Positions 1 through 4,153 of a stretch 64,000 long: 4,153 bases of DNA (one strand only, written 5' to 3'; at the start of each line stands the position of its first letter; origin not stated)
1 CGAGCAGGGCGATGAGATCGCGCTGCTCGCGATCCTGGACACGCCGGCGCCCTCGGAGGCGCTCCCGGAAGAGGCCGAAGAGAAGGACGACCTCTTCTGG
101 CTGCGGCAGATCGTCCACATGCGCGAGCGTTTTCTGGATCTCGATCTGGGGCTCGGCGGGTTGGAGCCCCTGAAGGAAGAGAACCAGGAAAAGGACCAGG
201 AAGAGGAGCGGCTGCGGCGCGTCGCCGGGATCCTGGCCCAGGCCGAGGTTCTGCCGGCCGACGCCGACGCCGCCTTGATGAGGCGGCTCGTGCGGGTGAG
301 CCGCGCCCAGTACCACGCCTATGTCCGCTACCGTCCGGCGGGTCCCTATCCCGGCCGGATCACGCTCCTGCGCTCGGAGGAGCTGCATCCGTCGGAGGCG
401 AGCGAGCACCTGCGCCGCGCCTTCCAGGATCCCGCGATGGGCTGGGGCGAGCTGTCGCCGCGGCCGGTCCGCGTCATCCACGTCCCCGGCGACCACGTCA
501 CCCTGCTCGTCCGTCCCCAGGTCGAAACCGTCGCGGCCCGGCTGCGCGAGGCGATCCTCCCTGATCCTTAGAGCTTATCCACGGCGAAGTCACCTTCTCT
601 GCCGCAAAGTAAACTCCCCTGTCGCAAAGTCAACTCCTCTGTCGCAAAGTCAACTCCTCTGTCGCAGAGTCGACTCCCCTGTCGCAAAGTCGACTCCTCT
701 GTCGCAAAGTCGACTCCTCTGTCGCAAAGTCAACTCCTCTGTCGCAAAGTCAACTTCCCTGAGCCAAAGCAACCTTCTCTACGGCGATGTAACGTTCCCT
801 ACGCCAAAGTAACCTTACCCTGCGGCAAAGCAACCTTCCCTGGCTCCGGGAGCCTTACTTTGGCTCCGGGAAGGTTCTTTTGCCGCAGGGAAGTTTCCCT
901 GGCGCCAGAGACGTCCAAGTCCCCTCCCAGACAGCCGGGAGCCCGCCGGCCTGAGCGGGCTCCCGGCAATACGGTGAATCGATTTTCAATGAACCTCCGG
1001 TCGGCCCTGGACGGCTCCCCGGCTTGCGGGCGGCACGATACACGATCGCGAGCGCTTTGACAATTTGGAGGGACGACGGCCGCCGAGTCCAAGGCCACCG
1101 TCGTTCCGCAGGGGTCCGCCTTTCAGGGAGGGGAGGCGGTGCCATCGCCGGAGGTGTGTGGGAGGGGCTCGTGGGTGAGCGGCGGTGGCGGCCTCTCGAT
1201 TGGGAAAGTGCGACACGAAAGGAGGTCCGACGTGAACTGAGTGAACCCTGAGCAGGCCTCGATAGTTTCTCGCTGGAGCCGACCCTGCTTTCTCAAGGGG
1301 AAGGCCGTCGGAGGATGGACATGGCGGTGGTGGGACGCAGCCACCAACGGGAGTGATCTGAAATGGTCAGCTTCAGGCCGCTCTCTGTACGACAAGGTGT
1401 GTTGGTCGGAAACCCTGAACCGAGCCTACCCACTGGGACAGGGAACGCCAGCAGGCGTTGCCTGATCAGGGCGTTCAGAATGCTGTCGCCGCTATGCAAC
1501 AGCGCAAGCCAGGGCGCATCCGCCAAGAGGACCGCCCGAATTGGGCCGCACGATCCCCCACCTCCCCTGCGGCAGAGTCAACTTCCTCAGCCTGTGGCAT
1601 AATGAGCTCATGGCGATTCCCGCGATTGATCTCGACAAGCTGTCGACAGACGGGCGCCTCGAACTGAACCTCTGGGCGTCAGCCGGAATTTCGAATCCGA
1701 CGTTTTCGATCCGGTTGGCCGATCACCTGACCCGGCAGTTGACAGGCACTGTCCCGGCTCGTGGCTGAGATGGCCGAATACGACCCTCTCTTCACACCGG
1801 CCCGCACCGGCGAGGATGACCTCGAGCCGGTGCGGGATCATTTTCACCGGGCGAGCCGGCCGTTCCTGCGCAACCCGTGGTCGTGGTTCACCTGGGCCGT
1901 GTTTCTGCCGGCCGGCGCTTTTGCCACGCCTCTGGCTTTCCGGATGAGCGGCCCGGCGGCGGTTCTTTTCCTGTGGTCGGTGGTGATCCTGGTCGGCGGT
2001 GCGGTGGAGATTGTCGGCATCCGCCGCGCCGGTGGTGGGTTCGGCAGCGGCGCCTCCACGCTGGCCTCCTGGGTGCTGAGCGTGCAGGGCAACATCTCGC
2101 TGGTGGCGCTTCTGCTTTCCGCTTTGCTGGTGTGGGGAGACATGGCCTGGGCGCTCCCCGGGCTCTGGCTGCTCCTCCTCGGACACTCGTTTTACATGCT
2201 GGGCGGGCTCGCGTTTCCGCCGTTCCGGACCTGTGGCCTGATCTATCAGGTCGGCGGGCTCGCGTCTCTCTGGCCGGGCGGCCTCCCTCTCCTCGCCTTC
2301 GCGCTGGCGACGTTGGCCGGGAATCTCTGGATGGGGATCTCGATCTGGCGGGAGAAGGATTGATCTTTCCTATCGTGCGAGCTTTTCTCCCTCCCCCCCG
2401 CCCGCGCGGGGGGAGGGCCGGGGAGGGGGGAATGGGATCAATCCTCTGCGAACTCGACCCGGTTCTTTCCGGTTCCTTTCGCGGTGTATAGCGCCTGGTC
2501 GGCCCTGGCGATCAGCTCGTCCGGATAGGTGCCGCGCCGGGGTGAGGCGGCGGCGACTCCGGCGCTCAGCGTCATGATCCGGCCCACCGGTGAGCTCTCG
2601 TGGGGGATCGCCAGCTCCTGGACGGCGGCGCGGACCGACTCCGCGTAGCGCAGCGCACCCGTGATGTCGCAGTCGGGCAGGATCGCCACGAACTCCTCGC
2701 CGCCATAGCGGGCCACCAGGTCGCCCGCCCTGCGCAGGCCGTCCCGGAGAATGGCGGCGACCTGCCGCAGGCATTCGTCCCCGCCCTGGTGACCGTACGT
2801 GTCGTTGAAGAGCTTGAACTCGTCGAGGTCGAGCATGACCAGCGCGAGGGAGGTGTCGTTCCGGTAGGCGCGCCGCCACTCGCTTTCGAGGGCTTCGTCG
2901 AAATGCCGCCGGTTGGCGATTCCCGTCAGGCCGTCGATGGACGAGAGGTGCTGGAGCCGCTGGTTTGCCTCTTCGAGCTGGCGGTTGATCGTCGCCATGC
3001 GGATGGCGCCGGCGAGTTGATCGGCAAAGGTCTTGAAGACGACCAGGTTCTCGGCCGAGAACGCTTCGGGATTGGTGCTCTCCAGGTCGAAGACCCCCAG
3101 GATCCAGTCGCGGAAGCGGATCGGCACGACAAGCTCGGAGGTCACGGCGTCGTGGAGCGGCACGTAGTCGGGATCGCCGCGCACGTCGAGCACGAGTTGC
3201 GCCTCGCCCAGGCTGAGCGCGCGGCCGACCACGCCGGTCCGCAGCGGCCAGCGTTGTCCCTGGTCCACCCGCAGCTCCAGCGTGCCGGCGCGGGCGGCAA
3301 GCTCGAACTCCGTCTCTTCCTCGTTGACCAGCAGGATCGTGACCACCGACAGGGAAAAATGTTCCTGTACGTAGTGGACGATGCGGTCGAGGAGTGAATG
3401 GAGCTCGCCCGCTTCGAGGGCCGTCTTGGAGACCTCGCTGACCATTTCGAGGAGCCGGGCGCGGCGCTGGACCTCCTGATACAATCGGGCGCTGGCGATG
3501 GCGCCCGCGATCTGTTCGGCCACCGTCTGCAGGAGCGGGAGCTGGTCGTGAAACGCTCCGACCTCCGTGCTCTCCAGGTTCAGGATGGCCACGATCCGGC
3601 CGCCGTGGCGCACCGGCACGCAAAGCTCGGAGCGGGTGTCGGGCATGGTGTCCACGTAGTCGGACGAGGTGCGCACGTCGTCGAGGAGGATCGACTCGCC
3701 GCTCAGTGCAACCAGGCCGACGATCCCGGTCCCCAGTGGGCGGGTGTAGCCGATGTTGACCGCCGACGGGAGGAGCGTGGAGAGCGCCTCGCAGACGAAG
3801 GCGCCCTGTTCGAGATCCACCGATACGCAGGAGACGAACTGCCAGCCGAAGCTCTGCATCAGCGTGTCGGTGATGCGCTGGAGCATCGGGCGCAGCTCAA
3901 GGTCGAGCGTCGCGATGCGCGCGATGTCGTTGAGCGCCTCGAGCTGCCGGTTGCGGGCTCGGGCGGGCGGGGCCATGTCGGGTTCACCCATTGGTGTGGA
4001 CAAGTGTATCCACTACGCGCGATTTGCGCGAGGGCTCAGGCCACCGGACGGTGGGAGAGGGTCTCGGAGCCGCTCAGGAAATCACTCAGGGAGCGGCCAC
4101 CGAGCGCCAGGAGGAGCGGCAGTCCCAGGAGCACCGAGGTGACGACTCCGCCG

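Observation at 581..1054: Two-locus composite element: hypervariable 20-bp tandem array fused to a near-identical ~294-nt distal segment (locus A)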

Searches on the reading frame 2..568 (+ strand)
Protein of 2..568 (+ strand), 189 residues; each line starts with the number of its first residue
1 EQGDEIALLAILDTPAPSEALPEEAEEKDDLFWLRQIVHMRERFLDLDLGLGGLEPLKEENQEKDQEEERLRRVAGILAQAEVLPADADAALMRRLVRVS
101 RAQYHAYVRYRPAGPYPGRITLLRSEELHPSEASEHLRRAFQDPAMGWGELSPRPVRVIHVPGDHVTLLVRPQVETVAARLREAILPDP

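Call 20: search_protein_families(library=pfam, proteins=[window:2-568:+])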
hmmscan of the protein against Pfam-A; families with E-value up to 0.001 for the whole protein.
window:2-568:+ (189 aa): 1 family
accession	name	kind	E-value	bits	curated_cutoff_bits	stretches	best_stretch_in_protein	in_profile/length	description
PF00975.26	Thioesterase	-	7.4e-06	26.8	26.4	1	32-181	120-222/226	Thioesterase domain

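Call 59: find_homologous_proteins(query=window:2-568:+, max_evalue=1e-40)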
Query window:2-568:+: 828 candidates shared short words with the query, none scored E <= 1e-40.
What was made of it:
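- Tried and rejected: The thioesterase fragment found no self hit (call 59).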

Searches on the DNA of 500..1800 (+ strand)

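Call 40: search_rna_families(source=window, start=500, end=1800, threshold=evalue, max_evalue=10)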
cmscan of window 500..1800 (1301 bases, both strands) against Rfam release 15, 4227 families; matches with E-value up to 10: 14.
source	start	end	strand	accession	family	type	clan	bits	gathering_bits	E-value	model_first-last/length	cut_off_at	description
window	821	887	+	RF00971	mir-578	Gene; miRNA;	-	25.5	98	0.057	1-84/84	no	mir-578 microRNA precursor family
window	928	1039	-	RF02809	RsmW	Gene; sRNA;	CL00106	19.2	52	1.3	1-124/124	no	RsmW RNA family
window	815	893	+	RF03764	mir-647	Gene; miRNA;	-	18.9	93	4.1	1-86/86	no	mir-647 microRNA precursor family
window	916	977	-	RF04311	dauA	Cis-reg;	-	17.9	45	7.5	1-88/88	no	dauA ncRNA motif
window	847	899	-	RF01090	RF_site4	Cis-reg; frameshift_element;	-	16.2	45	8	1-66/66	no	Edr gene ribosomal frameshift signal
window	790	876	-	RF04136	MIR1862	Gene; miRNA;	-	16.1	84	6.9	1-90/90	no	MIR1862 microRNA precursor family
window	835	913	-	RF01703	Dictyoglomi-1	Gene; sRNA;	-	14.8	150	1.5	1-236/236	no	Dictyoglomi-1 RNA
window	1744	1778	+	RF02448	SpR20_sRNA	Gene; sRNA;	-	13.7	45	9.4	1-45/45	no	Streptococcus sRNA SpR20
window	526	544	+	RF02044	CDKN2B-AS_2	Gene; lncRNA;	-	13.2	50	8.5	28-46/46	no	CDKN2B antisense RNA 1 convserved region 2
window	836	882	-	RF03050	RAGATH-25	Gene; sRNA;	-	13.1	49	4.7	1-50/50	no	RAGATH-25 RNA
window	1116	1139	-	RF02837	anti-hemB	Gene; sRNA;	-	13.1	49.5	6.3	4-24/81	no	Burkholderia RNA 7 (anti-hemB)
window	1278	1305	+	RF02005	group-II-D1D4-6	Intron;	CL00102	12.9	49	0.53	141-168/225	no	Group II catalytic intron D1-D4-6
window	1359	1407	+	RF01119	sR32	Gene; snRNA; snoRNA; CD-box;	-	11.1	40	5.1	1-57/57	no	Small nucleolar RNA sR32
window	500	540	-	RF00023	tmRNA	Gene;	CL00001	7.9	47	1.2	1-42/374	3'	transfer-messenger RNA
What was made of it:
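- On Csr/Rsm protein-sponge sRNA: The best hit is RsmW at 19.2 bits against a gathering score of 52, E = 1.3 (call 40).
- The weak RsmW hit scores 19 bits against a 52-bit threshold (call 40), and the GGA motifs fall inside stems.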

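Call 42: search_rna_families(source=window, start=900, end=1070, threshold=evalue, max_evalue=10, show_alignments=2)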
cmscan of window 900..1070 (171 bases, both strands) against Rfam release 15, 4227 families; matches with E-value up to 10: 9.
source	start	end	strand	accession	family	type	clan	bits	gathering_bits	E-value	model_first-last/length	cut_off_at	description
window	916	977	-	RF04311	dauA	Cis-reg;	-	17.9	45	0.99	1-88/88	no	dauA ncRNA motif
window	935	966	-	RF03820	mir-5429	Gene; miRNA;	-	15.7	80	1.4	1-83/83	no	mir-5429 microRNA precursor family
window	927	974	-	RF03819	mir-Ro6-3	Gene; miRNA;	-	15.1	79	6.3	1-72/72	no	mir-Ro6-3 microRNA precursor family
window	930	962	-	RF02802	PyrR204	Gene; snRNA; snoRNA; HACA-box;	-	13.7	71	2.3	1-57/57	no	Pyrobaculum sRNA 204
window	923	1043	+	RF00264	SNORA64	Gene; snRNA; snoRNA; HACA-box;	CL00041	13.1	35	1.3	1-133/133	no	Small nucleolar RNA SNORA64/SNORA10 family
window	939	971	+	RF02802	PyrR204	Gene; snRNA; snoRNA; HACA-box;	-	12.6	71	4.8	1-57/57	no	Pyrobaculum sRNA 204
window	935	966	+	RF00675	mir-145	Gene; miRNA;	-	12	50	3.5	26-62/86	no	mir-145 microRNA precursor family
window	935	968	+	RF03526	mir-7177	Gene; miRNA;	-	11.9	86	8.4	1-71/71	no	mir-7177 microRNA precursor family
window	900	928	-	RF02040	HOTTIP_1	Gene; lncRNA;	-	9.2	50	8.9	1-22/57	3'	HOXA transcript at the distal tip, conserved region 1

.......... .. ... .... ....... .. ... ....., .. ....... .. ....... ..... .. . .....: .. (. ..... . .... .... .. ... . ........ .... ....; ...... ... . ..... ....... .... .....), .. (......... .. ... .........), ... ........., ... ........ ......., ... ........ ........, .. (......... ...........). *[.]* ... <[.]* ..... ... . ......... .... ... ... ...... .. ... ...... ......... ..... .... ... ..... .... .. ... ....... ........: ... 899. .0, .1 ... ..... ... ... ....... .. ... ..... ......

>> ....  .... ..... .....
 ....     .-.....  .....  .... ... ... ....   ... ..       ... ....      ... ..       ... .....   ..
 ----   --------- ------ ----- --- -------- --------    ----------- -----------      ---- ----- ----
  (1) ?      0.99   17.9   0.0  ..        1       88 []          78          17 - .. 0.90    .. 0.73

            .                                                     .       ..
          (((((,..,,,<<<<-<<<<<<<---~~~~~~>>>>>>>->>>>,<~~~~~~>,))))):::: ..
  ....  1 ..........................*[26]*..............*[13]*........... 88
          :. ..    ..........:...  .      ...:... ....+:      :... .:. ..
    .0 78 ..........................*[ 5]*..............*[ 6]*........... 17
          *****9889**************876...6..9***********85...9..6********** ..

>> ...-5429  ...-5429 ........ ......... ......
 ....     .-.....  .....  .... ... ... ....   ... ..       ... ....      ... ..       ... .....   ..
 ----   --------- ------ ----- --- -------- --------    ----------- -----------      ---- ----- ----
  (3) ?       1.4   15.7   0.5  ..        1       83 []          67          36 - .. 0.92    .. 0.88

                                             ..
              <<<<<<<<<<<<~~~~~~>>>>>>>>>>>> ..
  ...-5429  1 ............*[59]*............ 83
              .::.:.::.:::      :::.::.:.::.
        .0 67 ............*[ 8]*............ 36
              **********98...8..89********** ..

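Call 70: search_dna_similar(query=window:575-1060:+, collection=plasmids, mode=distant, max_evalue=0.01, max_rows=10)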
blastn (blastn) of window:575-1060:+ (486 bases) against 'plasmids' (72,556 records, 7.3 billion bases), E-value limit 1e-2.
No match.
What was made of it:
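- On Plasmid iteron origin: There is no similarity to 72,556 plasmids (call 70).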

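Call 71: search_dna_similar(query=window:575-1060:+, collection=phages, mode=distant, max_evalue=0.01, max_rows=10)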
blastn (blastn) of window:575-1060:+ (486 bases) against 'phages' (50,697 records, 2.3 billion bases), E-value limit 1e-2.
No match.
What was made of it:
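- There is no plasmid or phage match (calls 70, 71).
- Tried and rejected: Plasmid and phage BLAST found nothing (calls 70, 71).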

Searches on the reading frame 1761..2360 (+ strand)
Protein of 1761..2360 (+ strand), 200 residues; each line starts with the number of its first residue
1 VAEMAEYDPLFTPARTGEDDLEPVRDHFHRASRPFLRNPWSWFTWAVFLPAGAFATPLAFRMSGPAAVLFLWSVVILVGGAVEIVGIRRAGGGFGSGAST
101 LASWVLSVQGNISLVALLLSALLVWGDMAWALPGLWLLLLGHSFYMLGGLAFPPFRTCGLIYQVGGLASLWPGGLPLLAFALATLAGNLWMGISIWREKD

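Call 16: find_encoding_contigs(protein=window:1770-2360:+, flank=5000, max_places=10)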
Protein window:1770-2360:+ (197 aa): no gene with exactly this product is on record in the collection.

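Call 20: search_protein_families(library=pfam, proteins=[window:1770-2360:+])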
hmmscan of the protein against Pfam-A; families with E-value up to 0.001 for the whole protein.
window:1770-2360:+ (197 aa): 0 families

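Call 52: find_encoding_contigs(protein=window:1761-2360:+, flank=10000, max_places=3)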
Protein seq(200 aa) (200 aa): no gene with exactly this product is on record in the collection.

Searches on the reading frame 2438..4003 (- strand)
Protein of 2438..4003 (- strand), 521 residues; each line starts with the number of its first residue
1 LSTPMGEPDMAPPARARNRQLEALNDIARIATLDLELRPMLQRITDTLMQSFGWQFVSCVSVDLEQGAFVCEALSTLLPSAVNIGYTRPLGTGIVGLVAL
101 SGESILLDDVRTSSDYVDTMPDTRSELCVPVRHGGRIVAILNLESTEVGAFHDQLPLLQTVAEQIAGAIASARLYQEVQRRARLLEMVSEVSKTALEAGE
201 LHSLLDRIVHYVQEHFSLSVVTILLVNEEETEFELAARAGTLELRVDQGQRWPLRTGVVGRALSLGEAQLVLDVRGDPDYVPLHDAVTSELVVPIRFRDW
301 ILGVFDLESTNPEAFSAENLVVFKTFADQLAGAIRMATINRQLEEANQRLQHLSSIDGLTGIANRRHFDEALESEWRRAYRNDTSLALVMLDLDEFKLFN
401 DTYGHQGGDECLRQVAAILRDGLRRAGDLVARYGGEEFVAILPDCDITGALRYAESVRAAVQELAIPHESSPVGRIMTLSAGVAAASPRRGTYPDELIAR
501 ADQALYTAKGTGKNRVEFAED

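Call 20: search_protein_families(library=pfam, proteins=[window:2438-4003:-])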
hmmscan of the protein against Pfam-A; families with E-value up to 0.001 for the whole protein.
window:2438-4003:- (521 aa): 4 families
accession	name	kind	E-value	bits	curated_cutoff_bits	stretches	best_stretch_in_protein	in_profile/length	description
PF00990.26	GGDEF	-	4.4e-53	179.8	23.8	1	355-515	2-161/161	Diguanylate cyclase, GGDEF domain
PF13185.12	GAF_2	-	9e-33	113.8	28.6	2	200-334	3-135/136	GAF domain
PF01590.32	GAF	-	1.4e-27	97.3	22.4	2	200-334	1-133/133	GAF domain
PF13492.12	GAF_3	-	8.2e-17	62.3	27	1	203-335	4-128/129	GAF domain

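Call 24: find_related_loci(query=window:2438-4003:-, collection=genome_contigs, flank=10000)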
Query window:2438-4003:- (521 aa) in genome_contigs; peptide patterns used: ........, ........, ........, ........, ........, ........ (x = any residue, [..] = any of these).
600 stretches matched a pattern (row limit reached: there are more); 584 encode a relative of the query (tblastn E <= 1e-3); the best 80 are kept; 80 distinct loci.
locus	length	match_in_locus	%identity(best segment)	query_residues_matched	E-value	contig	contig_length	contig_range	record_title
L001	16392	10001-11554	86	4-521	0e+0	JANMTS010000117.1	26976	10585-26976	MAG: Holophagales bacterium isolate SOY_29_metabat_132 SOY_29_k141_2106970, whole genome shotgun sequence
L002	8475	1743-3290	76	3-521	0e+0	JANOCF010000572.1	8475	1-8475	MAG: Holophagales bacterium isolate VAR_17_metabat_435 VAR_17_k141_1002841, whole genome shotgun sequence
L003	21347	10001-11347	34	14-489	5e-62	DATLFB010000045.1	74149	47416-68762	MAG TPA_asm: Thermoanaerobaculia bacterium isolate SMAG_U14391 k141_70980, whole genome shotgun sequence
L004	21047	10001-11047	40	161-516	3e-60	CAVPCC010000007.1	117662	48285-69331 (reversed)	MAG: Candidatus Eremiobacteraeota bacterium isolate MFD10064.bin.2.113 genome assembly, contig: contig_13744, whole geno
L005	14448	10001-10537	56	341-519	3e-58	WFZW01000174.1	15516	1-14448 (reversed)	MAG: Deltaproteobacteria bacterium isolate S143_34 k151_434098, whole genome shotgun sequence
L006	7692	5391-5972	52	322-515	3e-57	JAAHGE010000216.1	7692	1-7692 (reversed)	MAG: Desertifilum sp. SIO1I2 1I2_NODE_216, whole genome shotgun sequence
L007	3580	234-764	56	339-516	2e-57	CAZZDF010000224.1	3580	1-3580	MAG TPA_asm: uncultured Propionivibrio sp. isolate binchicken_co41_224 genome assembly, contig: NODE_31737_length_3580_c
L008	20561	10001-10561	52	335-521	4e-57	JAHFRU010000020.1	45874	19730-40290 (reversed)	MAG: Gammaproteobacteria bacterium isolate nzgw581 NODE_208_length_45875_cov_8.924793, whole genome shotgun sequence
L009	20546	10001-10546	57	335-516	7e-57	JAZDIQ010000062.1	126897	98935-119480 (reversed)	MAG: Pseudomonadota bacterium isolate MEGAHIT-group-0.413 k141_4637532, whole genome shotgun sequence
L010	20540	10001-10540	56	336-516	1e-56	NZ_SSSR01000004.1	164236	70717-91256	Propionivibrio limicola strain GolChi1 DSM6832_NODE_4_length_164236_cov_383.918, whole genome shotgun sequence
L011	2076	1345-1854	53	347-516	3e-56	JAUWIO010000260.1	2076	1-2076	MAG: Actinomycetes bacterium isolate CSMAG_2296 CSMAG_2296_k127_1027123_length_2076_cov_34.0000, whole genome shotgun se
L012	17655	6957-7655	43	287-519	5e-55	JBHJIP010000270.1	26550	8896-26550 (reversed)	MAG: Leptolyngbyaceae cyanobacterium isolate pac_S1C3486_1 S1Ck141_199429, whole genome shotgun sequence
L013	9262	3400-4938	33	18-516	5e-55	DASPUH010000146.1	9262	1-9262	MAG TPA_asm: Candidatus Sulfotelmatobacter sp. isolate SMAG_U12298 k141_1767992, whole genome shotgun sequence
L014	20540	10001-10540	51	336-515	7e-55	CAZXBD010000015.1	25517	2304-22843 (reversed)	MAG TPA_asm: uncultured Geobacteraceae bacterium isolate binchicken_co231_100 genome assembly, contig: k141_4892099, who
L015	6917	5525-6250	45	287-516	2e-54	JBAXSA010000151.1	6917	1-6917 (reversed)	MAG: Pseudomonadota bacterium isolate ELA597 MAG597_151, whole genome shotgun sequence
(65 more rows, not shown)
